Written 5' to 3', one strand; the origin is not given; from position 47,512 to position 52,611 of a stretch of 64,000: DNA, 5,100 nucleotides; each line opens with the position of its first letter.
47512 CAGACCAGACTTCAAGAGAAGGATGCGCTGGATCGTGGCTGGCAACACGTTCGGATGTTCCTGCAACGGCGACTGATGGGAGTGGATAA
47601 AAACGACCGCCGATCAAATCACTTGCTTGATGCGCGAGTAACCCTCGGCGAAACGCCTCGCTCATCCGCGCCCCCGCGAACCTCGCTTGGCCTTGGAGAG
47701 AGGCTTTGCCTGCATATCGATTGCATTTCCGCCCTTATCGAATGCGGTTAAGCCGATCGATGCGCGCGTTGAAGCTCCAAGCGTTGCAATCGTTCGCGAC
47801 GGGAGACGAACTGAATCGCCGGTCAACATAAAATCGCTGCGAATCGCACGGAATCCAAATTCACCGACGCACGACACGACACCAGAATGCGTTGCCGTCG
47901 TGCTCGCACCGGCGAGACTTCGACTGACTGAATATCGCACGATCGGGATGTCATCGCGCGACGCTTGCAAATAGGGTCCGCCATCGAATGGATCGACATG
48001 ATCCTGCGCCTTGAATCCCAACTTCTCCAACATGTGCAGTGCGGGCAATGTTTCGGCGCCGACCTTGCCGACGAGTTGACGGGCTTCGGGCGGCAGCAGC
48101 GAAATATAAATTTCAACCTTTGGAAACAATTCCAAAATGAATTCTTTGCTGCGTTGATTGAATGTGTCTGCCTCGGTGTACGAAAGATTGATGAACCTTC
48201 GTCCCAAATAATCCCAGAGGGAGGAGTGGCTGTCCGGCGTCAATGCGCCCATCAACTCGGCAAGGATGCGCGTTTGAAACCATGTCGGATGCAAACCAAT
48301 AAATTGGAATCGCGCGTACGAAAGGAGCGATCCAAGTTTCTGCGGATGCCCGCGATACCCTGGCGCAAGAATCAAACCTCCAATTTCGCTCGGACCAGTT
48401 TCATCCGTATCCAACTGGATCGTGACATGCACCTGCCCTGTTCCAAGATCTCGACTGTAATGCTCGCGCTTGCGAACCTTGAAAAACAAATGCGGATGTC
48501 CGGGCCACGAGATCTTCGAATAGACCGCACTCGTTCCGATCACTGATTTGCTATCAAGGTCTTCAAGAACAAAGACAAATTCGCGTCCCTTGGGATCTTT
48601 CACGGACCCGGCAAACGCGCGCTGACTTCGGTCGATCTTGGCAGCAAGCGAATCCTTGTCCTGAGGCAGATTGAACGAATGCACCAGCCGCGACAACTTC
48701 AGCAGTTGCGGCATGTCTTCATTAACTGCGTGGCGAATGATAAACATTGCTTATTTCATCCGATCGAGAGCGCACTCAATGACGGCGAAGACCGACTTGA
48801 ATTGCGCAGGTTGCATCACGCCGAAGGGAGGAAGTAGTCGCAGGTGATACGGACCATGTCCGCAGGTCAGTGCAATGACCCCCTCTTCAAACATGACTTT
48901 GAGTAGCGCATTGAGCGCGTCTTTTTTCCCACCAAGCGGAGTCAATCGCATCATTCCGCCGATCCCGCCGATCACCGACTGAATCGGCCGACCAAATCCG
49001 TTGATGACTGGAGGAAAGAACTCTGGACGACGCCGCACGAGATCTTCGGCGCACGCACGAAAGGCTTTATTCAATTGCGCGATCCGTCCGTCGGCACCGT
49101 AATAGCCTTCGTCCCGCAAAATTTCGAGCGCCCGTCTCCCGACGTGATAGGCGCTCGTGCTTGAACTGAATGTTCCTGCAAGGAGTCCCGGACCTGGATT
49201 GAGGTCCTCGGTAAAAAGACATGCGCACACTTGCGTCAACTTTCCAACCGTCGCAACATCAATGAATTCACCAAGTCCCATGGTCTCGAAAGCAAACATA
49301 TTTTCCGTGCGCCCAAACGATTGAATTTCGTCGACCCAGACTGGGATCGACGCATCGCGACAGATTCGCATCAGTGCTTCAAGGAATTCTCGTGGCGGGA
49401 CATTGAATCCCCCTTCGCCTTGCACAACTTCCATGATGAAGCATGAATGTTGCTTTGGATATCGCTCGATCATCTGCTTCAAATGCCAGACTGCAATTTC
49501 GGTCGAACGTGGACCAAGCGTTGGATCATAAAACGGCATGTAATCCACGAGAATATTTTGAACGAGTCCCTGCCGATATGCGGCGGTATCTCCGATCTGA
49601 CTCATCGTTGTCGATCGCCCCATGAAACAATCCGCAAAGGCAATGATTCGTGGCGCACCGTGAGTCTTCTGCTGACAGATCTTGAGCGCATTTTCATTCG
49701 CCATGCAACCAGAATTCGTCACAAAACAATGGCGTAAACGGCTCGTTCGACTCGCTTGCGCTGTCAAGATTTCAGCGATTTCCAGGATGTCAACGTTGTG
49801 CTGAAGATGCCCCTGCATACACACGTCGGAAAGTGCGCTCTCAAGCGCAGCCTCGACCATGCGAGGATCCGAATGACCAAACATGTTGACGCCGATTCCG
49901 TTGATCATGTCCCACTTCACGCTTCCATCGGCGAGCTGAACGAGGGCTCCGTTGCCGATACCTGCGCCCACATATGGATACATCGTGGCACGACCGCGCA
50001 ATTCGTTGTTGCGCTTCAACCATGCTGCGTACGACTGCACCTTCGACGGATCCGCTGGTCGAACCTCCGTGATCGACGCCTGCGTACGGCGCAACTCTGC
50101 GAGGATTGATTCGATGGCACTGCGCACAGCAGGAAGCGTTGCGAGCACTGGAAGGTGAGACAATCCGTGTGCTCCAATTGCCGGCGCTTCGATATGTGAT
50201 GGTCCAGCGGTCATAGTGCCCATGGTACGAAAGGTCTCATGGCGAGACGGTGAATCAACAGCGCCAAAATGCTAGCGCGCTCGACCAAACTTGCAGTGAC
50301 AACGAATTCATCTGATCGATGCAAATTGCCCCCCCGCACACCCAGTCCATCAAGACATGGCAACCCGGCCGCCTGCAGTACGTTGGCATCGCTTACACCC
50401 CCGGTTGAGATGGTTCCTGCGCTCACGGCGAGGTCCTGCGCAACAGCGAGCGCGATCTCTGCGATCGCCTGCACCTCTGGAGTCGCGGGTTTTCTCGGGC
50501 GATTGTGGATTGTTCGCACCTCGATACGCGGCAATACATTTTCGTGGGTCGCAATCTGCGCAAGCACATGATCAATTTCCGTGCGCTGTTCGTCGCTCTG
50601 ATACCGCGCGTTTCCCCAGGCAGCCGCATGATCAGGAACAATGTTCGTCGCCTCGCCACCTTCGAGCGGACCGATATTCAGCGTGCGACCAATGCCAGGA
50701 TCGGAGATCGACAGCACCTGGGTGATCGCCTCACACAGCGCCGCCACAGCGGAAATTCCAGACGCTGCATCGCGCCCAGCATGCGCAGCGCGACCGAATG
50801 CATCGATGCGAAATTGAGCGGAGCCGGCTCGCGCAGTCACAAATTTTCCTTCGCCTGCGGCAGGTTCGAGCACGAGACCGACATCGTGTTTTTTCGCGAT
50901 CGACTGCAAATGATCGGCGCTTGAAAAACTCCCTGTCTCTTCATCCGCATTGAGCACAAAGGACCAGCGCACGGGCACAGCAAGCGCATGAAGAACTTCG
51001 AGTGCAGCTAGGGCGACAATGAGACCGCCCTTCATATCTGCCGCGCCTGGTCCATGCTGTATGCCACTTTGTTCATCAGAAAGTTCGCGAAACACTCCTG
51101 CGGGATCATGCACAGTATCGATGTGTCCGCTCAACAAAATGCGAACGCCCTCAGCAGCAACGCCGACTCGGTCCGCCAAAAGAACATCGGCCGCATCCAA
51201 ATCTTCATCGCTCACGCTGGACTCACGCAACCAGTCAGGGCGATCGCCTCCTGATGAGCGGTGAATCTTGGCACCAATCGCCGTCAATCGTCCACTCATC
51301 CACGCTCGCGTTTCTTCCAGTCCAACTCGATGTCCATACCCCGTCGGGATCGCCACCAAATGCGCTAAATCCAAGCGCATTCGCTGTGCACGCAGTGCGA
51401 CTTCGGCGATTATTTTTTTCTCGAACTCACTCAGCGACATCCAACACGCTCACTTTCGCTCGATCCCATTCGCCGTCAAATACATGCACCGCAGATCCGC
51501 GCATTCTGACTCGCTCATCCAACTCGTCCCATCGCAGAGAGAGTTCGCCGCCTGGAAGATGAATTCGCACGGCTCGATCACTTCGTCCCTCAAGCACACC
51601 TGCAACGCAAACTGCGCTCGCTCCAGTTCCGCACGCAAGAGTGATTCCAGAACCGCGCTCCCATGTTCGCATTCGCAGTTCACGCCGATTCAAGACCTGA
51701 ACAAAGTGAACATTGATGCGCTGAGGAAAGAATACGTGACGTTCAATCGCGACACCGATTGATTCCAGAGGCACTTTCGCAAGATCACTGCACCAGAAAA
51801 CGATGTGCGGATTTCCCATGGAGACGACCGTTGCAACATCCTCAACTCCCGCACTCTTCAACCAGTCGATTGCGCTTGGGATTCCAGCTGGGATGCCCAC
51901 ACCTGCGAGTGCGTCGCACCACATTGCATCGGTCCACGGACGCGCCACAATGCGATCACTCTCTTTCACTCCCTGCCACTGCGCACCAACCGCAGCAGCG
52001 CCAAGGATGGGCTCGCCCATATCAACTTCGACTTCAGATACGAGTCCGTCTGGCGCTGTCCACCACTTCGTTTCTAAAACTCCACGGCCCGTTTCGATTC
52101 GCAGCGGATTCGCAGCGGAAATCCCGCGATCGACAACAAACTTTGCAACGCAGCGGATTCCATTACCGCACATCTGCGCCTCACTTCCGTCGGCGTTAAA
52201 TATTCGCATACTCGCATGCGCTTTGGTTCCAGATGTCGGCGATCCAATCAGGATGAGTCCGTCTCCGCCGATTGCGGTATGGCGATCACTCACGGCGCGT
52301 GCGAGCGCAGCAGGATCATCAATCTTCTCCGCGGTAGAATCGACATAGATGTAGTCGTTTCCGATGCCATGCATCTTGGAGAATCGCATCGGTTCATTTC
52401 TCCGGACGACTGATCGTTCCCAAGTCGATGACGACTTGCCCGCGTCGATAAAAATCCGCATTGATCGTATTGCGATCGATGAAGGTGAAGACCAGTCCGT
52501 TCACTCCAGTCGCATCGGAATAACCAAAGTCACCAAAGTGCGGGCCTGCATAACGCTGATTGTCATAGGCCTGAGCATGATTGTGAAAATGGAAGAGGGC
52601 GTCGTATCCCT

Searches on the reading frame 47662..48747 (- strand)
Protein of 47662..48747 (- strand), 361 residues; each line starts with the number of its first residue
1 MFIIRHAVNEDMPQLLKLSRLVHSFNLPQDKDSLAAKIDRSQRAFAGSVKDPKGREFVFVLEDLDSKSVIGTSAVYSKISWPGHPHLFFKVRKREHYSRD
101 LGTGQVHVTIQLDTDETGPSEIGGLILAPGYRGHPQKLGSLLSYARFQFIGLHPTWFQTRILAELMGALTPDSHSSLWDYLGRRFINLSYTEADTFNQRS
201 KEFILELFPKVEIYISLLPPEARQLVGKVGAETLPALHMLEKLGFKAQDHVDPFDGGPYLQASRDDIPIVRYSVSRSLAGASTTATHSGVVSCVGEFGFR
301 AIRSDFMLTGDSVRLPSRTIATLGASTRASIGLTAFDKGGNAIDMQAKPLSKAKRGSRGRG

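Call 60: search_protein_families(library=pfam, proteins=[window:47662-48747:-], max_evalue=0.00001)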
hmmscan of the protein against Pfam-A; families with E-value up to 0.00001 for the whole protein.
window:47662-48747:- (361 aa): 1 family
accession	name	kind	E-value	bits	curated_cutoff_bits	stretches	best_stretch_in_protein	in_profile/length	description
PF04958.18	AstA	-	1.1e-91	307.4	29.4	1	1-331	1-333/337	Arginine N-succinyltransferase beta subunit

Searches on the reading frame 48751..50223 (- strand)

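Call 60: search_protein_families(library=pfam, proteins=[window:48751-50223:-], max_evalue=0.00001)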
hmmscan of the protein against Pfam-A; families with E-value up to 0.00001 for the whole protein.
window:48751-50223:- (490 aa): 1 family
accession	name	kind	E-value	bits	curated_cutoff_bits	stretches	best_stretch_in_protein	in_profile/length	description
PF00202.27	Aminotran_3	-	6.6e-40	137.5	30.5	1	90-482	16-399/403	Aminotransferase class-III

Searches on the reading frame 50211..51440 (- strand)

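Call 60: search_protein_families(library=pfam, proteins=[window:50211-51440:-], max_evalue=0.00001)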
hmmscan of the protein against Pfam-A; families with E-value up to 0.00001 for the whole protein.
window:50211-51440:- (409 aa): 2 families
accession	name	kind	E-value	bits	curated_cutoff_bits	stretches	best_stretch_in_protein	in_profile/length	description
PF01546.33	Peptidase_M20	-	3.6e-23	83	24.6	1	102-397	1-205/206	Peptidase family M20/M25/M40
PF07687.19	M20_dimer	-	2.8e-14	53.4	21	1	203-301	2-103/107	Peptidase dimerisation domain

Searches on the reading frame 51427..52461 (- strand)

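Call 60: search_protein_families(library=pfam, proteins=[window:51427-52461:-], max_evalue=0.00001)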
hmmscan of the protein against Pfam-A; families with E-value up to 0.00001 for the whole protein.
window:51427-52461:- (344 aa): 1 family
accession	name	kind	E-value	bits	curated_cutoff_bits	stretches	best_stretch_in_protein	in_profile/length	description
PF01678.24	DAP_epimerase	-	4.1e-60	201.6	34.7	2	27-152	1-119/121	Diaminopimelate epimerase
